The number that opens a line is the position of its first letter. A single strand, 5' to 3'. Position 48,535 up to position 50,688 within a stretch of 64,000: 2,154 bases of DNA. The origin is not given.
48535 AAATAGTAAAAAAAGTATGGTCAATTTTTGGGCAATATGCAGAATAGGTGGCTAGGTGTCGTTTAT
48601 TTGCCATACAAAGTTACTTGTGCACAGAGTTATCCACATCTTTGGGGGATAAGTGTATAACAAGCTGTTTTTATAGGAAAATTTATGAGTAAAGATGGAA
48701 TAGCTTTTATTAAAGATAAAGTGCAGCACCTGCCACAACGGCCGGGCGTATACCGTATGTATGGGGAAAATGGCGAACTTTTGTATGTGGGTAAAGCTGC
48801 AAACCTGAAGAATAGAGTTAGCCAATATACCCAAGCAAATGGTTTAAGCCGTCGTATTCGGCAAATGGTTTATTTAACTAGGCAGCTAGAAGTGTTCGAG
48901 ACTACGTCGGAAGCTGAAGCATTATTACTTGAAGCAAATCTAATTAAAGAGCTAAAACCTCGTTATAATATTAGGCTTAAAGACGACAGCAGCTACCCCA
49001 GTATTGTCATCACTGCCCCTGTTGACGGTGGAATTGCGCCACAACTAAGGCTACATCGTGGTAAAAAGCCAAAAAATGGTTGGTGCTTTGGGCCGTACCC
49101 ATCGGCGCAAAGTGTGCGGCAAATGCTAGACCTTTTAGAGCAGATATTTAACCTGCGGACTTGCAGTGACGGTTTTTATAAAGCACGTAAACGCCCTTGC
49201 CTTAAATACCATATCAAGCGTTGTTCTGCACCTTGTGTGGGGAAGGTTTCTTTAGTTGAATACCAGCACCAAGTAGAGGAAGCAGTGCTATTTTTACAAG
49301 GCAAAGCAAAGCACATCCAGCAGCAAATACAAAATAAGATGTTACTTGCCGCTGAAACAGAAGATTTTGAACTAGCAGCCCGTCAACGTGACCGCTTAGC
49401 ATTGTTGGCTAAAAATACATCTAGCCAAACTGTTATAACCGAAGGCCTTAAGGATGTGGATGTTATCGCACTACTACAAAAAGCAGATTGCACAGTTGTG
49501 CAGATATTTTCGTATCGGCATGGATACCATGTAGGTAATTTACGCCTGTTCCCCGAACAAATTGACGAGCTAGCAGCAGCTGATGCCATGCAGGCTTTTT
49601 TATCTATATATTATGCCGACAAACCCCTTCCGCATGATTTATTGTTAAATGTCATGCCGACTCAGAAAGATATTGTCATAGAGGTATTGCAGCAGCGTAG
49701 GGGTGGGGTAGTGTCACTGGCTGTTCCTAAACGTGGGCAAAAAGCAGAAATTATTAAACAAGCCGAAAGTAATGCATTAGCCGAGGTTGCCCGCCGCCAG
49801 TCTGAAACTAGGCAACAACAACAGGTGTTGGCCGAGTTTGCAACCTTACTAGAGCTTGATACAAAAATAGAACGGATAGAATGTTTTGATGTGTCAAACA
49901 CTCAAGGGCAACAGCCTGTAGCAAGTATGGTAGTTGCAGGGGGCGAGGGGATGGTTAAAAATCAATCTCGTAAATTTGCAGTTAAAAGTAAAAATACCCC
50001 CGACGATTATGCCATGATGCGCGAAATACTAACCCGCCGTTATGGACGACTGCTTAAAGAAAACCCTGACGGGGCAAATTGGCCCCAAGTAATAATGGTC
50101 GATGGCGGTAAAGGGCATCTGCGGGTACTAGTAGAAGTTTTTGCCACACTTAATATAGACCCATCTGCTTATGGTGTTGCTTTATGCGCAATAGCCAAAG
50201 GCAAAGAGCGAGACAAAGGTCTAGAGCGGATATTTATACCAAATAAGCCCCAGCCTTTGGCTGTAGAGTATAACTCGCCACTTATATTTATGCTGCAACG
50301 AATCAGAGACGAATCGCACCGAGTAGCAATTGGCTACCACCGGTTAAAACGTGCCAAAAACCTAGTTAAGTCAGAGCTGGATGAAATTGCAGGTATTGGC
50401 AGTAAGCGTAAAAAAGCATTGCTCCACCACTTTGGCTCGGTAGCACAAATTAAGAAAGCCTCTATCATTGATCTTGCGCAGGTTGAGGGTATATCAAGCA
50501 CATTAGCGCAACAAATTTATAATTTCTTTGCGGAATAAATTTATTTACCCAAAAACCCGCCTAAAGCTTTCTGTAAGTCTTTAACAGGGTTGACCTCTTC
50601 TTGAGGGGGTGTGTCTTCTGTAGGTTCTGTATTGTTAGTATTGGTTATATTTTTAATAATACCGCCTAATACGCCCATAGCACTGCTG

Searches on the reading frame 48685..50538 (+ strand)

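Call 65: search_protein_families(library=pfam, proteins=[window:48685-50538:+], max_evalue=0.01)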
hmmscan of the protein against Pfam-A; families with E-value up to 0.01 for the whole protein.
window:48685-50538:+ (617 aa): 8 families
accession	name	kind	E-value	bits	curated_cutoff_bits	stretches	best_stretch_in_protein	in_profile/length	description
PF08459.17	UvrC_RNaseH_dom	-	2.5e-46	157.8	22.3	1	387-549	2-159/159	UvrC RNAse H endonuclease domain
PF22920.2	UvrC_RNaseH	-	2.3e-26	92.4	24.3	1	257-370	1-115/116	UvrC Ribonuclease H-like domain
PF01541.30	GIY-YIG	-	9.9e-11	42.2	22.6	1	20-95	2-78/78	GIY-YIG catalytic domain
PF14520.12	HHH_5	-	2e-10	41.4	27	1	563-614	2-54/57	Helix-hairpin-helix domain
PF12826.13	HHH_2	-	1.9e-08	34.8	27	1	568-616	8-56/64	Helix-hairpin-helix motif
PF02151.25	UVR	-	0.00013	22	21.5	1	214-241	6-33/36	UvrB/uvrC motif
PF00633.29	HHH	-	0.00013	22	24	0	588-614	4-30/30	Helix-hairpin-helix motif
PF24348.1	DUF7508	-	0.003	18.1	26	1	10-48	12-49/79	Domain of unknown function (DUF7508)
